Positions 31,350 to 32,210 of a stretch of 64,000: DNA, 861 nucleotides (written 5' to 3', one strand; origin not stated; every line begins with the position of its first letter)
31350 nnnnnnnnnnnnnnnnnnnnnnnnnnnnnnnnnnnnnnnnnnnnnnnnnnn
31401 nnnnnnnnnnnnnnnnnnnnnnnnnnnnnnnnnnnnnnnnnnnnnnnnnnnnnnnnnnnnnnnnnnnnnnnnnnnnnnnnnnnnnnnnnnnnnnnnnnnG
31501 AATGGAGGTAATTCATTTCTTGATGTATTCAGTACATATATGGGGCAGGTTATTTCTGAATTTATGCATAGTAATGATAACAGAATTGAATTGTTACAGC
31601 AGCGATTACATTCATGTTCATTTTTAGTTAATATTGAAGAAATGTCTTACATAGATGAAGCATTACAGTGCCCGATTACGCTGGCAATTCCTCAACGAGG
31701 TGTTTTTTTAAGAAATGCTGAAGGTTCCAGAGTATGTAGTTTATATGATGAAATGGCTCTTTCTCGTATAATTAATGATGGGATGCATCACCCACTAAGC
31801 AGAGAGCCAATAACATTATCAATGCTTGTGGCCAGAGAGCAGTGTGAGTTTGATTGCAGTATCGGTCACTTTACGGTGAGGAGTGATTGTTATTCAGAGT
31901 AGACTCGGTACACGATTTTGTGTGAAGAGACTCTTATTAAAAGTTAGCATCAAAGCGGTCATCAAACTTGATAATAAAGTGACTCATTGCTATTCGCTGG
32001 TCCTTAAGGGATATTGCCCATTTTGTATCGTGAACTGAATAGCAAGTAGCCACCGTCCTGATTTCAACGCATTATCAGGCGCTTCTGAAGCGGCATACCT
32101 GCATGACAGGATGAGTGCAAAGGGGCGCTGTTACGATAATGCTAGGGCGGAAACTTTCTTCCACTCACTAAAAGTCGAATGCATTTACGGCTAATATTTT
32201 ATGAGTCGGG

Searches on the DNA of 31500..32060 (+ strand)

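Call 13: search_dna_similar(query=window:31890-32060:+, collection=ecoli_genomes, mode=distant, max_rows=40, rows=spread)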
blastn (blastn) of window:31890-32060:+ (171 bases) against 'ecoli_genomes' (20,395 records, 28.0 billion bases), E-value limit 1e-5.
Records with a match: 601; places in all: 603; records where one place covers at least 80% of the query: 510.
Genomes with a match: 601 of 5426; with a place that covers at least 80% of the query: 510. Places per genome that has any: lowest 1, median 1, highest 2. On chromosomes: 527 places; on plasmids: 76.
Best place of each record, by identity: >=99% 167; 95-99% 57; 90-95% 290; 80-90% 2; 60-80% 85.
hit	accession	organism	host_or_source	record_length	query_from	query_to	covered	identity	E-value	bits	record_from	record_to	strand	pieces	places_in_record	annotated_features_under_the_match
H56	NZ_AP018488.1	Escherichia coli O157:H7 strain PV15-279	Homo sapiens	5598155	1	171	100%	99.4%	1e-79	305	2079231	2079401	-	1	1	DUF1076 domain-containing protein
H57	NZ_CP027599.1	Escherichia coli strain 97-3250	Homo sapiens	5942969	1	171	100%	99.4%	1e-79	305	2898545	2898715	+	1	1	DUF1076 domain-containing protein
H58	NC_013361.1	Escherichia coli O26:H11 str. 11368 strain 11368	-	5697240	1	171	100%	99.4%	1e-79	305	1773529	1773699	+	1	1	DUF1076 domain-containing protein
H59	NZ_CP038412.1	Escherichia coli O157:H7 strain 493/89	Homo sapiens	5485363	1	171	100%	99.4%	1e-79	305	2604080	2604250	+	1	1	DUF1076 domain-containing protein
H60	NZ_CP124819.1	Escherichia coli strain C325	Homo sapiens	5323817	1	171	100%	99.4%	1e-79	305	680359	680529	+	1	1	DUF1076 domain-containing protein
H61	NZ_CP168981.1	Escherichia coli strain UTAK-12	Veal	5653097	1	171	100%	99.4%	1e-79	305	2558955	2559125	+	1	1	DUF1076 domain-containing protein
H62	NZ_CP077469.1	Escherichia coli O111:H11 strain 8D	Homo sapiens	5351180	1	171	100%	99.4%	1e-79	305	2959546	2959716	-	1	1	DUF1076 domain-containing protein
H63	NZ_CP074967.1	Escherichia coli strain 00_3230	Homo sapiens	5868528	1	171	100%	99.4%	1e-79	305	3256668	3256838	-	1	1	DUF1076 domain-containing protein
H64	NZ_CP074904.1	Escherichia coli strain 08_4358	Homo sapiens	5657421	1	171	100%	99.4%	1e-79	305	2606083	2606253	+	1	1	DUF1076 domain-containing protein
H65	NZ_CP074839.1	Escherichia coli strain 7_14_47A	bovine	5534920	1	171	100%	99.4%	1e-79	305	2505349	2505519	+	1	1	DUF1076 domain-containing protein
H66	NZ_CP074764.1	Escherichia coli strain B1_2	bovine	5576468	1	171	100%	99.4%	1e-79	305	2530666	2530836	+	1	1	DUF1076 domain-containing protein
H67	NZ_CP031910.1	Escherichia coli O121:H19 strain FWSEC0006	Homo sapiens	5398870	1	171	100%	98.8%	1e-78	300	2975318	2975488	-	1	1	DUF1076 domain-containing protein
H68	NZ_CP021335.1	Escherichia coli strain 95JB1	fecal sample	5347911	1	171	100%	98.2%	5e-77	296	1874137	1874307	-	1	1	DUF1076 domain-containing protein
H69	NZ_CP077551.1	Escherichia coli O111:H2 strain 08-3342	Homo sapiens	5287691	1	171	100%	98.2%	5e-77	296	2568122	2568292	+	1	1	DUF1076 domain-containing protein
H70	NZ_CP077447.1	Escherichia coli O111:H8 strain SF26 102-1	cattle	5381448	1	171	100%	98.2%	5e-77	296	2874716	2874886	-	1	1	DUF1076 domain-containing protein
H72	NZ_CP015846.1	Escherichia coli O157:H7 strain FRIK2069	Bos taurus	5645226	1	171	100%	92.4%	1e-65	257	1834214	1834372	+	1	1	DUF1076 domain-containing protein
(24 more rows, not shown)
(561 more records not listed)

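Call 24: get_annotated_region(hit=H72, flank=1500)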
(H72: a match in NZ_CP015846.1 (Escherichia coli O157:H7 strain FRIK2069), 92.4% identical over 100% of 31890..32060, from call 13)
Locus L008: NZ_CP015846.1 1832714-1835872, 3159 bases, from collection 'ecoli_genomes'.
description: Escherichia coli O157:H7 strain FRIK2069 chromosome, complete genome
organism: Escherichia coli O157:H7 strain FRIK2069 (NCBI taxid 83334)
replicon: chromosome; assembly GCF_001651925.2
host: Bos taurus; source: feces (Bos taurus); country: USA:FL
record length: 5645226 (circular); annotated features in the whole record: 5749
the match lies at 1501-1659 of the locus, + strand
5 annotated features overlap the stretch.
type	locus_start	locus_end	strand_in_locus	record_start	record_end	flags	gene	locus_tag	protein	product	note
CDS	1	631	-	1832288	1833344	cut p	-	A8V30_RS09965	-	IS630 family transposase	frameshifted; internal stop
CDS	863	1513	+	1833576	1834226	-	-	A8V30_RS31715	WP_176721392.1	DUF1076 domain-containing protein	-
CDS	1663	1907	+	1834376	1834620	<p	-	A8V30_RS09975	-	IS3 family transposase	frameshifted; internal stop; incomplete; partial in the middle of a contig; missing N-terminus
CDS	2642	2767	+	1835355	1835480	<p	-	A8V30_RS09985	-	OmpW family outer membrane protein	incomplete; partial in the middle of a contig; missing N-terminus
CDS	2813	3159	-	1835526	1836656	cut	-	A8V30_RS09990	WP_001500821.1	phage integrase Arm DNA-binding domain-containing protein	-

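Call 26: search_dna_similar(query=window:31500-32060:+, collection=ecoli_genomes, mode=distant, max_rows=45, rows=spread)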
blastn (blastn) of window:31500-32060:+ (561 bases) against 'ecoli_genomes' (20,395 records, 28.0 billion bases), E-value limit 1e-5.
Records with a match: 612; places in all: 619; records where one place covers at least 80% of the query: 512.
Genomes with a match: 612 of 5426; with a place that covers at least 80% of the query: 512. Places per genome that has any: lowest 1, median 1, highest 2. On chromosomes: 545 places; on plasmids: 74.
Best place of each record, by identity: >=99% 177; 95-99% 337; 80-90% 2; 60-80% 96.
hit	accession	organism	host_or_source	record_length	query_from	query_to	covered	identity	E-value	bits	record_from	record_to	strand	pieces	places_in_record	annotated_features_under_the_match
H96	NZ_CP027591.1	Escherichia coli strain 2014C-3011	Homo sapiens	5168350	1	561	100%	99.6%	0e+0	1003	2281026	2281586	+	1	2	DUF1076 domain-containing protein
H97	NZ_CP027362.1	Escherichia coli strain 95-3192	missing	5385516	1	561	100%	99.5%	0e+0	999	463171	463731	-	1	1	DUF1076 domain-containing protein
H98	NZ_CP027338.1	Escherichia coli strain 2014C-3051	Homo sapiens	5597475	1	561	100%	99.5%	0e+0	999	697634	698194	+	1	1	DUF1076 domain-containing protein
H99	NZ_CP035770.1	Escherichia coli O145 strain RM8988-C1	Cattle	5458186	1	561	100%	99.5%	0e+0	999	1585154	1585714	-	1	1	DUF1076 domain-containing protein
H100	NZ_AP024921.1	Escherichia coli O145:H28 strain 12E115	Homo sapiens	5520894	1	561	100%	99.5%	0e+0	999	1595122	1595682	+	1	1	DUF1076 domain-containing protein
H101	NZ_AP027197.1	Escherichia coli strain 02E060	Homo sapiens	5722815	1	561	100%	99.5%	0e+0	999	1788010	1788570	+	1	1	DUF1076 domain-containing protein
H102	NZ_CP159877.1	Escherichia coli strain 12867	Homo sapiens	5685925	1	561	100%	99.5%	0e+0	999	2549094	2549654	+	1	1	DUF1076 domain-containing protein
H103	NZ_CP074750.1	Escherichia coli strain N5D43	bovine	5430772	1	561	100%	99.5%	0e+0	999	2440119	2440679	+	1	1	DUF1076 domain-containing protein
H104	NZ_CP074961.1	Escherichia coli strain 01_3327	Homo sapiens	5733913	1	561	100%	99.5%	0e+0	999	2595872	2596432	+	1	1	DUF1076 domain-containing protein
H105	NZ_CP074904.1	Escherichia coli strain 08_4358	Homo sapiens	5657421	1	561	100%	99.5%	0e+0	999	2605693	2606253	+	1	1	DUF1076 domain-containing protein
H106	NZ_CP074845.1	Escherichia coli strain 7_12_30A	bovine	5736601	1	561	100%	99.5%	0e+0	999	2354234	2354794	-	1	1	DUF1076 domain-containing protein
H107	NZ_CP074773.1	Escherichia coli strain 97_3250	Homo sapiens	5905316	1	561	100%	99.5%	0e+0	999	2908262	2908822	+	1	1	DUF1076 domain-containing protein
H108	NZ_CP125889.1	Escherichia coli strain EPSSH018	missing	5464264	1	561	100%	99.3%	0e+0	994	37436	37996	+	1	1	DUF1076 domain-containing protein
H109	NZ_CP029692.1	Escherichia coli strain SD134209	Homo sapiens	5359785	1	561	100%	98.8%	0e+0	981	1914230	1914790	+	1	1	DUF1076 domain-containing protein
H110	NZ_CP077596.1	Escherichia coli O111:NM strain 08-4377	Homo sapiens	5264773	1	561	100%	98.8%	0e+0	981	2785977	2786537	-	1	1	DUF1076 domain-containing protein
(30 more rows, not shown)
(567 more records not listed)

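Call 84: search_dna_similar(query=window:31900-32045:+, collection=plasmids, mode=distant, max_rows=25, max_evalue=0.001)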
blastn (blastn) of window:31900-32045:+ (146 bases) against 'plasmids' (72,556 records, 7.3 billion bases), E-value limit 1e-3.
Records with a match: 578; places in all: 581; records where one place covers at least 80% of the query: 3.
Best place of each record, by identity: 80-90% 375; 60-80% 203.
By first word of the organism name: Escherichia 427; Shigella 124; Salmonella 17; Klebsiella 10.
By predicted mobility (MOB-suite, as given by PLSDB): conjugative 464; mobilizable 105; non-mobilizable 9.
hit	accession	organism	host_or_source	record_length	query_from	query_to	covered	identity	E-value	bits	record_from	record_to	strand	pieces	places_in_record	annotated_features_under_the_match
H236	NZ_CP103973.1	Escherichia coli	Pure isolate,marine sediment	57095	13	131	82%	73.2%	1e-6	60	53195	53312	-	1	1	none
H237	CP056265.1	Escherichia coli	culture,Wastewater influent sample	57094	13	131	82%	73.2%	1e-6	60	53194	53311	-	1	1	none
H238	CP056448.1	Escherichia coli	culture,Wastewater influent sample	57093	13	131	82%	73.2%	1e-6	60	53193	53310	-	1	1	none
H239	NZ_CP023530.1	Escherichia coli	Homo sapiens,stool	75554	16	131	79%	74.2%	1e-8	66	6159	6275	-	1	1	none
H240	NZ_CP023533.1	Escherichia coli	Homo sapiens,human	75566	16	131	79%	74.2%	1e-8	66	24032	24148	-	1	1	none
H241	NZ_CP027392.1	Escherichia coli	Homo sapiens,stool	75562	16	131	79%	74.2%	1e-8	66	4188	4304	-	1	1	none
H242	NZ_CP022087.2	Escherichia coli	Homo sapiens,stool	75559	16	131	79%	74.2%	1e-8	66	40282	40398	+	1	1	none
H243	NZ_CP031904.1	Escherichia coli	Homo sapiens,Clinical: Human (Homo ...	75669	16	131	79%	74.2%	1e-8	66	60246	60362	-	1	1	none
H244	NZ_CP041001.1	Escherichia coli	NIST Mixed Microbial RM strain,ATCC ...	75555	16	131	79%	74.2%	1e-8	66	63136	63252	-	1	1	none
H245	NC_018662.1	Escherichia coli O104:H4 str. 2009EL-2071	Stool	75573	16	131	79%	74.2%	1e-8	66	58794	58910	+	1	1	none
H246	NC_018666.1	Escherichia coli O104:H4 str. 2011C-3493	-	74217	16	131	79%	74.2%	1e-8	66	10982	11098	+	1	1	none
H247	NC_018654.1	Escherichia coli O104:H4 str. 2009EL-2050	-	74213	16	131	79%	74.2%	1e-8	66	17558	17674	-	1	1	none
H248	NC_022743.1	Escherichia coli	Homo sapiens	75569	16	131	79%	74.2%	1e-8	66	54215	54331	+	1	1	none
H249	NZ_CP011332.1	Escherichia coli O104:H4 str. C227-11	Homo sapiens,stool sample from a ...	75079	16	131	79%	74.2%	1e-8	66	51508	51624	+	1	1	none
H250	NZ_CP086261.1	Escherichia coli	Homo sapiens,Cell culture,feces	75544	16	131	79%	74.2%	1e-8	66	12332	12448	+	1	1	none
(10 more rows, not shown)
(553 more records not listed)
